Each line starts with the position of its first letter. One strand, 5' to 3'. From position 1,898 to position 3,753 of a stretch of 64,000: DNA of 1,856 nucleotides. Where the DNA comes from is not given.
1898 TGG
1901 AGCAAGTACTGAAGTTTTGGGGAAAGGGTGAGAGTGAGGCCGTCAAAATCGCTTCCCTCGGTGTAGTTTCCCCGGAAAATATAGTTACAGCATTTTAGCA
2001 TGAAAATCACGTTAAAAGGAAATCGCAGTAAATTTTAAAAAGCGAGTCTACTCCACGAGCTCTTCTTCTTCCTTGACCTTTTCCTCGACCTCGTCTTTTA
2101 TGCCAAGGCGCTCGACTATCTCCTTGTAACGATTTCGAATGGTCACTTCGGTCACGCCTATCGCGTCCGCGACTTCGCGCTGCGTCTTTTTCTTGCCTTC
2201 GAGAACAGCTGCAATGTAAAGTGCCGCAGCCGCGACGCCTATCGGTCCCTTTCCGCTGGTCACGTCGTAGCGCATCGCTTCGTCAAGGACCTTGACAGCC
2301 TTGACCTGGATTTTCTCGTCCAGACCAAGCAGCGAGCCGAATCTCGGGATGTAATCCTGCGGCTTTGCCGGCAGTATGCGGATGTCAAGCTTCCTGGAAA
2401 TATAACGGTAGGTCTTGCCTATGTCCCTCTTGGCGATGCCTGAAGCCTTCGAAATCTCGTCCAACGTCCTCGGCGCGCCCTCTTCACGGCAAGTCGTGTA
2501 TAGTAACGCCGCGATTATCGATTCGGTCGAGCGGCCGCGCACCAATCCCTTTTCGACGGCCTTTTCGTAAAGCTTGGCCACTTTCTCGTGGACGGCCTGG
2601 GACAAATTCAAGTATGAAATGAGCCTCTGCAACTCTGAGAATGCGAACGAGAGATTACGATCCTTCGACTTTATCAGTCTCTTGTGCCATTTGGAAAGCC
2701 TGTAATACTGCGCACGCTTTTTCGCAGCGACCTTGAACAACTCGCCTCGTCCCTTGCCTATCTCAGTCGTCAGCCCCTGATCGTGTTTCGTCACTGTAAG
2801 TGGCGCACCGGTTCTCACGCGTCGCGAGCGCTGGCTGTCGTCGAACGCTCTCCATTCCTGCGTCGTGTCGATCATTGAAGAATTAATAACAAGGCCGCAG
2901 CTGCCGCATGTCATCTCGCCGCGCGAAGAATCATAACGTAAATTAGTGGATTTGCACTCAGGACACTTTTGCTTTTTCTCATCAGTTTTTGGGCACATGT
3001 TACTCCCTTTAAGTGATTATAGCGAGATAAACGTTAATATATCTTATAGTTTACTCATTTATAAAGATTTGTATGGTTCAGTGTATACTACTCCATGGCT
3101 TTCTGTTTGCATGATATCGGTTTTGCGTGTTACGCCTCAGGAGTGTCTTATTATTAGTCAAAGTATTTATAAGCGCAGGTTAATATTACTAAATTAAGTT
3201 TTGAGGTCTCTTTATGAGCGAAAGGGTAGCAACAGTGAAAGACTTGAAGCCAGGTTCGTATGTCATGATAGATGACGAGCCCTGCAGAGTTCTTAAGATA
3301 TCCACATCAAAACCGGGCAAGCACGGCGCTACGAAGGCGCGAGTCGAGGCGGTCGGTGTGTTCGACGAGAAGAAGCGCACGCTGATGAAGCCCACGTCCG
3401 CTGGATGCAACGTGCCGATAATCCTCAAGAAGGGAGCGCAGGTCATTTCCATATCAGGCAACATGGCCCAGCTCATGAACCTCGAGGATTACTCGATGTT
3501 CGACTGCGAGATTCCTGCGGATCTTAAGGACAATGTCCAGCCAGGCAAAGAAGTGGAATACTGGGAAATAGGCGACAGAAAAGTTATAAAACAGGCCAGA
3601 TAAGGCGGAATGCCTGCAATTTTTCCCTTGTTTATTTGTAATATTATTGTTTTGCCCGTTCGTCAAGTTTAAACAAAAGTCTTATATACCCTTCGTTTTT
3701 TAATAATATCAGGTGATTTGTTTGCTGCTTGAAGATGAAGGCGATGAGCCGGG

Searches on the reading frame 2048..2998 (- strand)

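Call 31: search_protein_families(library=pfam, proteins=[window:2048-2998:-], max_evalue=0.0001)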
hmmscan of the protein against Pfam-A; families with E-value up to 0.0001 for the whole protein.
window:2048-2998:- (316 aa): 3 families
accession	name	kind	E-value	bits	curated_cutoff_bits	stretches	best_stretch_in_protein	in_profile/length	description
PF00382.24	TFIIB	-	1.6e-44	150.2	23.6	2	211-296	6-91/92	Transcription factor TFIIB repeat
PF08271.17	Zn_Ribbon_TF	-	3.3e-16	59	29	1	11-52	2-43/43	TFIIB zinc-binding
PF04545.22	Sigma70_r4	-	6e-05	22.9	24.1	0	268-298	18-48/50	Sigma-70, region 4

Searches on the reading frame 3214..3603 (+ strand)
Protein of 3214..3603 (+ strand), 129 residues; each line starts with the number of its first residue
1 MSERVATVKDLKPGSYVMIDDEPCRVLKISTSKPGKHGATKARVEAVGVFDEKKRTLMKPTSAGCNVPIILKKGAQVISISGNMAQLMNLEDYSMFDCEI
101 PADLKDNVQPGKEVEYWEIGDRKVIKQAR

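Call 31: search_protein_families(library=pfam, proteins=[window:3214-3603:+], max_evalue=0.0001)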
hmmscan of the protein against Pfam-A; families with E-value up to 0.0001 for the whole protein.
window:3214-3603:+ (129 aa): 3 families
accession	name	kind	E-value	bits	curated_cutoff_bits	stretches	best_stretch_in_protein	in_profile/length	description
PF21485.3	IF5A-like_N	-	1.8e-16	60.2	27.1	1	9-62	9-62/63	Translation initiation factor 5A-like, N-terminal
PF08207.18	EFP_N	-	8.5e-08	32.5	23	1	8-39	2-33/58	Elongation factor P (EF-P) KOW-like domain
PF01287.26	eIF-5a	-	5.7e-06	26.8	24.2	1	70-128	2-68/69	Eukaryotic elongation factor 5A hypusine, DNA-binding OB fold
